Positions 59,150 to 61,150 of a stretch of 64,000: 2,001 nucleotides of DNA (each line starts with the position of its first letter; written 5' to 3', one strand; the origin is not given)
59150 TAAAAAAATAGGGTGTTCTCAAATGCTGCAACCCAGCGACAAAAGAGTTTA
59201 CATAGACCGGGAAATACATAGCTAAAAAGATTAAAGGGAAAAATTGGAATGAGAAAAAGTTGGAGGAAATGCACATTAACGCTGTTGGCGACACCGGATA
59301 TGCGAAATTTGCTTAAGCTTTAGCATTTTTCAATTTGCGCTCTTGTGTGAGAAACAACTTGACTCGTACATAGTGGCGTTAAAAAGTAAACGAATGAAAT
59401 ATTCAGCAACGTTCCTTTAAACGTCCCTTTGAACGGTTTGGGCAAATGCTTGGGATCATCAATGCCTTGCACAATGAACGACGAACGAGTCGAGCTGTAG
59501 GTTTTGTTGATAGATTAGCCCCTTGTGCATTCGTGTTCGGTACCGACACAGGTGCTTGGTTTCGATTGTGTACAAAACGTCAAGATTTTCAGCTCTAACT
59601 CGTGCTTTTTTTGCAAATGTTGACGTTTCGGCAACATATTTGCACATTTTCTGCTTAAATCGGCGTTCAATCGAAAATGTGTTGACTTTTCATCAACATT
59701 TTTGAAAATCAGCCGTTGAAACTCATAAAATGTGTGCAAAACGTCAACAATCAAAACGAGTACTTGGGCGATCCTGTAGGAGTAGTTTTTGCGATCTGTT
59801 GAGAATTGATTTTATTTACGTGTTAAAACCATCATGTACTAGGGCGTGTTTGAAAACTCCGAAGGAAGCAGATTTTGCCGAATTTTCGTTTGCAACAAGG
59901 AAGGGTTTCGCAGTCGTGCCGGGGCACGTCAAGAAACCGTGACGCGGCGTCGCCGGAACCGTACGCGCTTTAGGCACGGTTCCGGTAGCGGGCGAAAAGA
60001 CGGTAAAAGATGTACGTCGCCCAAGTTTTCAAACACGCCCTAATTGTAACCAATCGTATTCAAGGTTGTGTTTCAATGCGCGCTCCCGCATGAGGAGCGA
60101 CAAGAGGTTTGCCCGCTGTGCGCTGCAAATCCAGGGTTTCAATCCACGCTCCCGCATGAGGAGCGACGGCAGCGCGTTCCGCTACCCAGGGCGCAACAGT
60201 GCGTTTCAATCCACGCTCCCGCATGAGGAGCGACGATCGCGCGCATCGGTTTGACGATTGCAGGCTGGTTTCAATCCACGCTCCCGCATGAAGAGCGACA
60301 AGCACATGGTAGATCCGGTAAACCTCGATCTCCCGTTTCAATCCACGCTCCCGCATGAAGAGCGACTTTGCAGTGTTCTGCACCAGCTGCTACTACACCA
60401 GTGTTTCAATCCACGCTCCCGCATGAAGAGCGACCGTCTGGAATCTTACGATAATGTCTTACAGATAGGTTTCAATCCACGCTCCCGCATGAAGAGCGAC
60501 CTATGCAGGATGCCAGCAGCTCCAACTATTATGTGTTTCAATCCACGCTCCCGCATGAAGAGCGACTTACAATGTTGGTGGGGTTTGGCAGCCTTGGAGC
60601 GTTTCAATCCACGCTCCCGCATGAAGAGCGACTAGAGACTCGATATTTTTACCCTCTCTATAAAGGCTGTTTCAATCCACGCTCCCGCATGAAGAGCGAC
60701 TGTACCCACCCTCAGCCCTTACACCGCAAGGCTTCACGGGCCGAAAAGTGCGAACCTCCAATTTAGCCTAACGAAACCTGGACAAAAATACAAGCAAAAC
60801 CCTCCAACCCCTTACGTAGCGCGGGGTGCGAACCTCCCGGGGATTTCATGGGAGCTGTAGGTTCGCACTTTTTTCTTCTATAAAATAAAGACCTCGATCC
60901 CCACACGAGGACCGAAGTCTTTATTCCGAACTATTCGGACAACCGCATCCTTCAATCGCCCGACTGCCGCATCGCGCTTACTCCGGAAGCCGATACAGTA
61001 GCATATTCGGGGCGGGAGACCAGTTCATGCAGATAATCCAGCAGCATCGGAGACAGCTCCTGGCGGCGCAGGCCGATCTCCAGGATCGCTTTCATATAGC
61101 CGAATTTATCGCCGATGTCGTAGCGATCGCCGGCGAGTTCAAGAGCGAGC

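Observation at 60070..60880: Orphan CRISPR array with type I-C-like repeats; no cas genes in the window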

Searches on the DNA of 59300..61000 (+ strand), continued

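Call 37: get_annotated_region(hit=H52, flank=10000)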
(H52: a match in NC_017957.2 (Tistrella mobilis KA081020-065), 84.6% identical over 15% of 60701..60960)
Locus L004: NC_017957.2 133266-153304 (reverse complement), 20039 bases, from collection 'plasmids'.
description: Tistrella mobilis KA081020-065 plasmid pTM1, complete sequence
organism: Tistrella mobilis KA081020-065 (NCBI taxid 1110502)
taxonomy: Bacteria; Pseudomonadota; Alphaproteobacteria; Geminicoccales; Geminicoccaceae; Tistrella; Tistrella mobilis; Tistrella mobilis KA081020-065
host: -; source: -; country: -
typing (MOB-suite, as given by PLSDB): non-mobilizable; replicon rep_cluster_140
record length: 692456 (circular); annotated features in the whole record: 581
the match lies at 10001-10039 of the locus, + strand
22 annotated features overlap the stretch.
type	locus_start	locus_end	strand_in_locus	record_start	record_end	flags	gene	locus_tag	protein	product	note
CDS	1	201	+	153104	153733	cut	mtnB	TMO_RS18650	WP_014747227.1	methylthioribulose 1-phosphate dehydratase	GO:0019509 - L-methionine salvage from methylthioadenosine [Evidence IEA]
CDS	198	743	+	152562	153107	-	-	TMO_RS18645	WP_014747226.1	acireductone dioxygenase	-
CDS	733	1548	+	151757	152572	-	mtnC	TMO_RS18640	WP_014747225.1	acireductone synthase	GO:0019509 - L-methionine salvage from methylthioadenosine [Evidence IEA]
CDS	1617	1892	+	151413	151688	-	-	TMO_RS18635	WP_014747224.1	ribbon-helix-helix protein, CopG family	GO:0006355 - regulation of DNA-templated transcription [Evidence IEA]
CDS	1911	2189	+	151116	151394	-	-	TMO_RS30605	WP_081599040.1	type II toxin-antitoxin system RelE/ParE family toxin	GO:0030541 - plasmid partitioning [Evidence IEA]; GO:0051290 - protein heterotetramerization [Evidence IEA]; GO:0009432 ...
CDS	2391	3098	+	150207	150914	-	-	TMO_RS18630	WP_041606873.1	ParA family protein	-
CDS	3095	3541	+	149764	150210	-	-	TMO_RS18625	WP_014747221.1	hypothetical protein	-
CDS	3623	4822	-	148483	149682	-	-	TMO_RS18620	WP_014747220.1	acyl-CoA dehydrogenase family protein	-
CDS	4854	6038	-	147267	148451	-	-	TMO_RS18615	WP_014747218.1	acyl-CoA dehydrogenase family protein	-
CDS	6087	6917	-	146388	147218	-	-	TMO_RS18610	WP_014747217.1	VOC family protein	-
CDS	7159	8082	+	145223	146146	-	-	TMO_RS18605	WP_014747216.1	alpha/beta hydrolase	-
CDS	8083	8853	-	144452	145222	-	-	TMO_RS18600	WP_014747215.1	SDR family oxidoreductase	-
CDS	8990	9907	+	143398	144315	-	-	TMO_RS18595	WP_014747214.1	LysR substrate-binding domain-containing protein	-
CDS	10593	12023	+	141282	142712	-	-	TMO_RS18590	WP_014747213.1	NtaA/DmoA family FMN-dependent monooxygenase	GO:0008152 - metabolic process [Evidence IEA]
CDS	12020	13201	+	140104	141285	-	-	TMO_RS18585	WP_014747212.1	acyl-CoA dehydrogenase family protein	-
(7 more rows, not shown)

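Call 38: get_annotated_region(hit=H51, flank=10000)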
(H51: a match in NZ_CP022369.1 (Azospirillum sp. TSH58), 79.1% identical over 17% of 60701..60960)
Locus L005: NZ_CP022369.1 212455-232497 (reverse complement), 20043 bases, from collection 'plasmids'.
description: Azospirillum sp. TSH58 plasmid TSH58_p05, complete sequence
organism: Azospirillum sp. TSH58 (NCBI taxid 664962)
taxonomy: Bacteria; Pseudomonadota; Alphaproteobacteria; Rhodospirillales; Azospirillaceae; Azospirillum; Azospirillum sp. TSH58
host: -; source: single cell,paddy soils; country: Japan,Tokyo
typing (MOB-suite, as given by PLSDB): non-mobilizable
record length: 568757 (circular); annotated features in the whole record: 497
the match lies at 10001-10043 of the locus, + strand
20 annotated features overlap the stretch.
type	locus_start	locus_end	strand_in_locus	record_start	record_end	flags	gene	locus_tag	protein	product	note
CDS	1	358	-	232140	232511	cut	-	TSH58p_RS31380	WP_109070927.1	c-type cytochrome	-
CDS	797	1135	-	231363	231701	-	-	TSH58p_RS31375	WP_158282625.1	DDE-type integrase/transposase/recombinase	-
CDS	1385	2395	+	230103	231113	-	-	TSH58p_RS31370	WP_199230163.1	ABC transporter substrate-binding protein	-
CDS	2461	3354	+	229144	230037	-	-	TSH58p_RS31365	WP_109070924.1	branched-chain amino acid ABC transporter permease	GO:0015803 - branched-chain amino acid transport [Evidence IEA]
CDS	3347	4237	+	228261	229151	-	-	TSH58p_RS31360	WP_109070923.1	branched-chain amino acid ABC transporter permease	GO:0015803 - branched-chain amino acid transport [Evidence IEA]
CDS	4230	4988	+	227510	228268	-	-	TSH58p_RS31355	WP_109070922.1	ABC transporter ATP-binding protein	-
CDS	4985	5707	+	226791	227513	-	-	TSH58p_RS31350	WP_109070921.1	ABC transporter ATP-binding protein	-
CDS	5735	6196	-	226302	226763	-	-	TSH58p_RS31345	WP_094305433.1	Lrp/AsnC ligand binding domain-containing protein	-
CDS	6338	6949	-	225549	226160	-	-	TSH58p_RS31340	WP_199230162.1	glutamate dehydrogenase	-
CDS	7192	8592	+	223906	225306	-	-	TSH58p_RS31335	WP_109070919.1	selenium-binding protein SBP56-related protein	-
CDS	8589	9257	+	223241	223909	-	-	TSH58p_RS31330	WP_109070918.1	hypothetical protein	-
CDS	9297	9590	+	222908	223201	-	-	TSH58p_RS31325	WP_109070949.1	GYD domain-containing protein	-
CDS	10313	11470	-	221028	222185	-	argE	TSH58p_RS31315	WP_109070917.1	acetylornithine deacetylase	GO:0006592 - ornithine biosynthetic process [Evidence IEA]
CDS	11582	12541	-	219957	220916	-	-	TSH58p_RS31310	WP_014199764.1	agmatinase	-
CDS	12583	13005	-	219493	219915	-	-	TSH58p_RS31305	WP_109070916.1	RidA family protein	-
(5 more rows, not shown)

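Call 49: get_annotated_region(hit=H9, flank=9000)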
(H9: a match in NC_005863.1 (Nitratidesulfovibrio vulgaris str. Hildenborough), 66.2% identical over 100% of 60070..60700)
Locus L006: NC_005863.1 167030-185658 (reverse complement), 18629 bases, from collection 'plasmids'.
description: Nitratidesulfovibrio vulgaris str. Hildenborough plasmid pDV, complete sequence
organism: Nitratidesulfovibrio vulgaris str. Hildenborough (NCBI taxid 882)
taxonomy: Bacteria; Thermodesulfobacteriota; Desulfovibrionia; Desulfovibrionales; Desulfovibrionaceae; Nitratidesulfovibrio; Nitratidesulfovibrio vulgaris; Nitratidesulfovibrio vulgaris str. Hildenborough
host: -; source: -; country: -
typing (MOB-suite, as given by PLSDB): non-mobilizable
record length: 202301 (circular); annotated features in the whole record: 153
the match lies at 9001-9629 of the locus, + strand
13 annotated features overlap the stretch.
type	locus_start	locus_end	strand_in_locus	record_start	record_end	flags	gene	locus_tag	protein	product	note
CDS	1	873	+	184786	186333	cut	-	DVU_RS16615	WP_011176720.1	sigma 54-interacting transcriptional regulator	GO:0006355 - regulation of DNA-templated transcription [Evidence IEA]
CDS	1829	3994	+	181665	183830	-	-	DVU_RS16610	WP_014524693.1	autotransporter domain-containing protein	-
CDS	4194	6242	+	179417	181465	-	-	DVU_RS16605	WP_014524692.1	7TM diverse intracellular signaling domain-containing protein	-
CDS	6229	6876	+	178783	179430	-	-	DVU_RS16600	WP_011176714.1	response regulator transcription factor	GO:0000160 - phosphorelay signal transduction system [Evidence IEA]; GO:0006355 - regulation of DNA-templated ...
CDS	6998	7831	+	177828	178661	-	zupT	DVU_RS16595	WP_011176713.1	zinc transporter ZupT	-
CDS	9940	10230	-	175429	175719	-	cas2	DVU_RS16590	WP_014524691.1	CRISPR-associated endonuclease Cas2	GO:0043571 - maintenance of CRISPR repeat elements [Evidence IEA]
CDS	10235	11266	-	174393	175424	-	cas1c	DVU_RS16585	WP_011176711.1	type I-C CRISPR-associated endonuclease Cas1c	GO:0051607 - defense response to virus [Evidence IEA]; GO:0043571 - maintenance of CRISPR repeat elements [Evidence IEA]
CDS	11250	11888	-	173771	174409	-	cas4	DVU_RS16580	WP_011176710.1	CRISPR-associated protein Cas4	GO:0043571 - maintenance of CRISPR repeat elements [Evidence IEA]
CDS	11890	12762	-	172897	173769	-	cas7c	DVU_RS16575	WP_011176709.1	type I-C CRISPR-associated protein Cas7/Csd2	GO:0043571 - maintenance of CRISPR repeat elements [Evidence IEA]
CDS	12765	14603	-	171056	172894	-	cas8c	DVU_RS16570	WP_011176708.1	type I-C CRISPR-associated protein Cas8c/Csd1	GO:0043571 - maintenance of CRISPR repeat elements [Evidence IEA]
CDS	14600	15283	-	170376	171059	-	cas5c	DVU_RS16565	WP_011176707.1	type I-C CRISPR-associated protein Cas5c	GO:0043571 - maintenance of CRISPR repeat elements [Evidence IEA]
CDS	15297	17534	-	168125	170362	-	-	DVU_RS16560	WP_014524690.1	CRISPR-associated helicase/endonuclease Cas3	-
CDS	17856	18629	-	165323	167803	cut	-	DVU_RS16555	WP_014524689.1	hypothetical protein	-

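Call 50: get_annotated_region(hit=H17, flank=9000)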
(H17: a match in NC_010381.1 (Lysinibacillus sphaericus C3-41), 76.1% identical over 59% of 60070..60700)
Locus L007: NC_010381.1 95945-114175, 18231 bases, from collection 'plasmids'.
description: Lysinibacillus sphaericus C3-41 plasmid pBsph, complete sequence
organism: Lysinibacillus sphaericus C3-41 (NCBI taxid 444177)
taxonomy: Bacteria; Bacillota; Bacilli; Bacillales; Bacillaceae; Lysinibacillus; Lysinibacillus sphaericus; Lysinibacillus sphaericus C3-41
host: -; source: -; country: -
typing (MOB-suite, as given by PLSDB): non-mobilizable; replicon rep_cluster_405
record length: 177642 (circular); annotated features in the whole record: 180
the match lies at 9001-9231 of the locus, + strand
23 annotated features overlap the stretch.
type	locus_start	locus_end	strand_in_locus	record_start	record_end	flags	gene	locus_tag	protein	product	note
CDS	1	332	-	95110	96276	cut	-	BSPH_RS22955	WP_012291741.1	DNA adenine methylase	GO:0032775 - DNA methylation on adenine [Evidence IEA]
CDS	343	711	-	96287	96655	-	-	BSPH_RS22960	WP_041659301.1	hypothetical protein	-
CDS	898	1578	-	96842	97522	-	-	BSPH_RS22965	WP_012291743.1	hypothetical protein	-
CDS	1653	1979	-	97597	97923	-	-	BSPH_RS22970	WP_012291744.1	hypothetical protein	-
CDS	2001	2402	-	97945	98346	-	-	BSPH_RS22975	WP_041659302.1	hypothetical protein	-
CDS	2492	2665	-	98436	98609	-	-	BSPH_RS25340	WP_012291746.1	hypothetical protein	-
CDS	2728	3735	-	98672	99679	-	-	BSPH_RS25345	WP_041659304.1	hypothetical protein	-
CDS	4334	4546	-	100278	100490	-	-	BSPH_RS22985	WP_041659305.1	hypothetical protein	-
CDS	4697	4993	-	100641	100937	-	-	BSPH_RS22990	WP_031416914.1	AbrB/MazE/SpoVT family DNA-binding domain-containing protein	-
CDS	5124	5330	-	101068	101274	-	-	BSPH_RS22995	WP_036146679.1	hypothetical protein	-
CDS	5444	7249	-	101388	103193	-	ltrA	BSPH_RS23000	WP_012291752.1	group II intron reverse transcriptase/maturase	GO:0000373 - Group II intron splicing [Evidence IEA]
CDS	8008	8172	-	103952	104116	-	-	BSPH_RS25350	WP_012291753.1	hypothetical protein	-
CDS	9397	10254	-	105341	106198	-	cas7c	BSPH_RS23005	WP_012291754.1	type I-C CRISPR-associated protein Cas7/Csd2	GO:0043571 - maintenance of CRISPR repeat elements [Evidence IEA]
CDS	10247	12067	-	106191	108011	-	cas8c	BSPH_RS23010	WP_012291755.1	type I-C CRISPR-associated protein Cas8c/Csd1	GO:0043571 - maintenance of CRISPR repeat elements [Evidence IEA]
CDS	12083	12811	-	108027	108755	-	cas5c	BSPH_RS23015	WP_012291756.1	type I-C CRISPR-associated protein Cas5c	GO:0043571 - maintenance of CRISPR repeat elements [Evidence IEA]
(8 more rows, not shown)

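Call 51: get_annotated_region(hit=H24, flank=9000)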
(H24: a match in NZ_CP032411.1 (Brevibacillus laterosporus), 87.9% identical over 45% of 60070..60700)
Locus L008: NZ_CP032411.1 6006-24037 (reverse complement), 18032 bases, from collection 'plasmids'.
description: Brevibacillus laterosporus strain E7593-50 plasmid pAZOBL1, complete sequence
organism: Brevibacillus laterosporus (NCBI taxid 1465)
taxonomy: Bacteria; Bacillota; Bacilli; Bacillales; Paenibacillaceae; Brevibacillus; Brevibacillus laterosporus
host: -; source: single colony,Tattoo ink; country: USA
typing (MOB-suite, as given by PLSDB): non-mobilizable
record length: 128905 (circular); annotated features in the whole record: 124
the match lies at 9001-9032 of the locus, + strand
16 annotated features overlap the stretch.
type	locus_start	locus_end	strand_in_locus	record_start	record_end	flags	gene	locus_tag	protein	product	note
CDS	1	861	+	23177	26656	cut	-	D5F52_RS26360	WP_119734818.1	SIR2 family protein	-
CDS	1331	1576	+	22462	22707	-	-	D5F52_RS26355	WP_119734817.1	hypothetical protein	-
CDS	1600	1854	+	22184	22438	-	-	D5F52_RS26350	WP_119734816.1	hypothetical protein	-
CDS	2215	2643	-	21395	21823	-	-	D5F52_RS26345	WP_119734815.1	hypothetical protein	-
CDS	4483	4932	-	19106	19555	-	-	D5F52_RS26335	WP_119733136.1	GyrI-like domain-containing protein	-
CDS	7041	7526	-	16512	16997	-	-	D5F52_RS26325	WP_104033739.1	DUF2798 domain-containing protein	-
CDS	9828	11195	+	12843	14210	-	-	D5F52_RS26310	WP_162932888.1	helix-turn-helix domain-containing protein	-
CDS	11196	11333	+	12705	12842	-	-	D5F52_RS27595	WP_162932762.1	hypothetical protein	-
CDS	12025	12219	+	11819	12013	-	-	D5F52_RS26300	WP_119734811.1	hypothetical protein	-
CDS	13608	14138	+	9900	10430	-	-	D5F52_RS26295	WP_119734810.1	glucosaminidase domain-containing protein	-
CDS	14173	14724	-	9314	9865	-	-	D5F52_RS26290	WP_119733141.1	hypothetical protein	-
CDS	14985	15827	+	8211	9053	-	-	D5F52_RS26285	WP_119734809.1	leucine-rich repeat domain-containing protein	-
CDS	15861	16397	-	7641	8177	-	-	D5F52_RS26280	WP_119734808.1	C39 family peptidase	-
CDS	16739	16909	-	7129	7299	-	-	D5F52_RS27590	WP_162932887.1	hypothetical protein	-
CDS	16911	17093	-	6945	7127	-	-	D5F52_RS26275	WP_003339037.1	helix-turn-helix domain-containing protein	-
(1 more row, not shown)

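Call 52: get_annotated_region(hit=H23, flank=9000)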
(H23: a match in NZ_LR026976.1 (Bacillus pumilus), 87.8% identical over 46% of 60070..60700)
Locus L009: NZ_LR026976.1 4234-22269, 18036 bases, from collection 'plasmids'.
description: Bacillus pumilus isolate 1 plasmid p576, complete sequence
organism: Bacillus pumilus (NCBI taxid 1408)
taxonomy: Bacteria; Bacillota; Bacilli; Bacillales; Bacillaceae; Bacillus; Bacillus pumilus
host: -; source: -; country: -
typing (MOB-suite, as given by PLSDB): mobilizable; relaxase MOBP
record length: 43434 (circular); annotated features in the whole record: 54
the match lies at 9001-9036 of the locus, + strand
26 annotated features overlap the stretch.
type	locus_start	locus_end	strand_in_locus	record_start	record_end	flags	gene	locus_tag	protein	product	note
CDS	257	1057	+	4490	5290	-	-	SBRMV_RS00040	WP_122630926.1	hypothetical protein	-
CDS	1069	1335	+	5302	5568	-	-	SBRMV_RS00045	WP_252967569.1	hypothetical protein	-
CDS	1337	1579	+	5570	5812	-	-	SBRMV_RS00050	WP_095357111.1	hypothetical protein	-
CDS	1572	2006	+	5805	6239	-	-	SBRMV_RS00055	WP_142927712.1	hypothetical protein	-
CDS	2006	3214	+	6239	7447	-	mobL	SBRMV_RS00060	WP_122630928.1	MobP2 family relaxase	-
CDS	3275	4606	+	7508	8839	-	-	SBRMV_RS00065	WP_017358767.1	DUF3991 and TOPRIM domain-containing protein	-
CDS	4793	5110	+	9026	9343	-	-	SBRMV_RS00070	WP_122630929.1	hypothetical protein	-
CDS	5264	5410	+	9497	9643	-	-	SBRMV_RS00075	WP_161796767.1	hypothetical protein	-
CDS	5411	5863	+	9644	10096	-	-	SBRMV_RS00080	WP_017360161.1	type II toxin-antitoxin system PemK/MazF family toxin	-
CDS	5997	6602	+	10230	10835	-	-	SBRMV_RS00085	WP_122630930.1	recombinase family protein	-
CDS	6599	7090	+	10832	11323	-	-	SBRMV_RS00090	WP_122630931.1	thermonuclease family protein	-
CDS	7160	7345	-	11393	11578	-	-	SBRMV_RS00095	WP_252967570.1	hypothetical protein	-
CDS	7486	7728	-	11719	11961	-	-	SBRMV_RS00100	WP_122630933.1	hypothetical protein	-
CDS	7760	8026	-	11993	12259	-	-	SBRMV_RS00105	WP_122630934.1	hypothetical protein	-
CDS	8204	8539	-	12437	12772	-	-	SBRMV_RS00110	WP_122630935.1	YolD-like family protein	-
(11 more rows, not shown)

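Call 75: search_dna_similar(query=window:59830-60052:+, collection=plasmids, mode=distant, max_evalue=1, max_rows=20)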
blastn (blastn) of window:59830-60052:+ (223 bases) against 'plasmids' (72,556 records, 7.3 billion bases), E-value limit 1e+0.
Records with a match: 3; places in all: 3; records where one place covers at least 80% of the query: 0.
Best place of each record, by identity: >=99% 1; 80-90% 1; 60-80% 1.
By first word of the organism name: Paenibacillus 1; Rhizobium 1; Burkholderia 1.
By predicted mobility (MOB-suite, as given by PLSDB): non-mobilizable 2; conjugative 1.
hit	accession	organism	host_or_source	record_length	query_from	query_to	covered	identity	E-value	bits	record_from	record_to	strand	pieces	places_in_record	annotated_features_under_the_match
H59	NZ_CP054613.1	Paenibacillus cellulosilyticus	cell culture,soil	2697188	11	107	43%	73.5%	8e-6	57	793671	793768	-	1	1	none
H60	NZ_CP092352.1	Rhizobium sp. C104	Cell culture,nodule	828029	85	124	18%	87.5%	5e-2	45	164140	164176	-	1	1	none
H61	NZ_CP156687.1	Burkholderia stagnalis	Bacterial cells,soils collected in ...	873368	110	132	10%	100.0%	2e-1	43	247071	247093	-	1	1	ATP-binding cassette domain-containing protein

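Call 78: get_annotated_region(hit=H8, flank=9000)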
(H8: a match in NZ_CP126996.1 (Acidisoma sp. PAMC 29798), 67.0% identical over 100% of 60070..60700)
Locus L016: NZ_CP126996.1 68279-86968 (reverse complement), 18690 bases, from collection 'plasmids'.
description: Acidisoma sp. PAMC 29798 plasmid unnamed2, complete sequence
organism: Acidisoma sp. PAMC 29798 (NCBI taxid 3040935)
taxonomy: Bacteria; Pseudomonadota; Alphaproteobacteria; Rhodospirillales; Acetobacteraceae; Acidisoma; Acidisoma sp. PAMC 29798
host: -; source: cell culture,lichen; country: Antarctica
typing (MOB-suite, as given by PLSDB): non-mobilizable
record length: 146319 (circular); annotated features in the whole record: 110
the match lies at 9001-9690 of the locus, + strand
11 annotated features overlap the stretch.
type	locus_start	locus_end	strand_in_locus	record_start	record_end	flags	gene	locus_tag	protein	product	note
CDS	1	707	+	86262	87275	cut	-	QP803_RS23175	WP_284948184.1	ABC transporter permease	GO:0008643 - carbohydrate transport [Evidence IEA]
CDS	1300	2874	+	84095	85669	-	-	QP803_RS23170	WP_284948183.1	ISL3 family transposase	-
CDS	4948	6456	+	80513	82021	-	istA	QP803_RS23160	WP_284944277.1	IS21 family transposase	-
CDS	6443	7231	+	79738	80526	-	istB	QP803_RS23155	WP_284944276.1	IS21-like element helper ATPase IstB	-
CDS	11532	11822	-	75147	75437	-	cas2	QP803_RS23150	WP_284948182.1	CRISPR-associated endonuclease Cas2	GO:0043571 - maintenance of CRISPR repeat elements [Evidence IEA]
CDS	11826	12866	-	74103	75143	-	cas1c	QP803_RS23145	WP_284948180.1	type I-C CRISPR-associated endonuclease Cas1c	GO:0051607 - defense response to virus [Evidence IEA]; GO:0043571 - maintenance of CRISPR repeat elements [Evidence IEA]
CDS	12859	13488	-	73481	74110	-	cas4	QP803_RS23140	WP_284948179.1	CRISPR-associated protein Cas4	GO:0043571 - maintenance of CRISPR repeat elements [Evidence IEA]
CDS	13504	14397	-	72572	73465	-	cas7c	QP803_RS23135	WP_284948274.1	type I-C CRISPR-associated protein Cas7/Csd2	GO:0043571 - maintenance of CRISPR repeat elements [Evidence IEA]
CDS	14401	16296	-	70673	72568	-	cas8c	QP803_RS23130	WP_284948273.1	type I-C CRISPR-associated protein Cas8c/Csd1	GO:0043571 - maintenance of CRISPR repeat elements [Evidence IEA]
CDS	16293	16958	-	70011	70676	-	cas5c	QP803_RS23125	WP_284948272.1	type I-C CRISPR-associated protein Cas5c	GO:0051607 - defense response to virus [Evidence IEA]; GO:0043571 - maintenance of CRISPR repeat elements [Evidence IEA]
CDS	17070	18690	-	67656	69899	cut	-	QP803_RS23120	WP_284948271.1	CRISPR-associated endonuclease Cas3''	GO:0043571 - maintenance of CRISPR repeat elements [Evidence IEA]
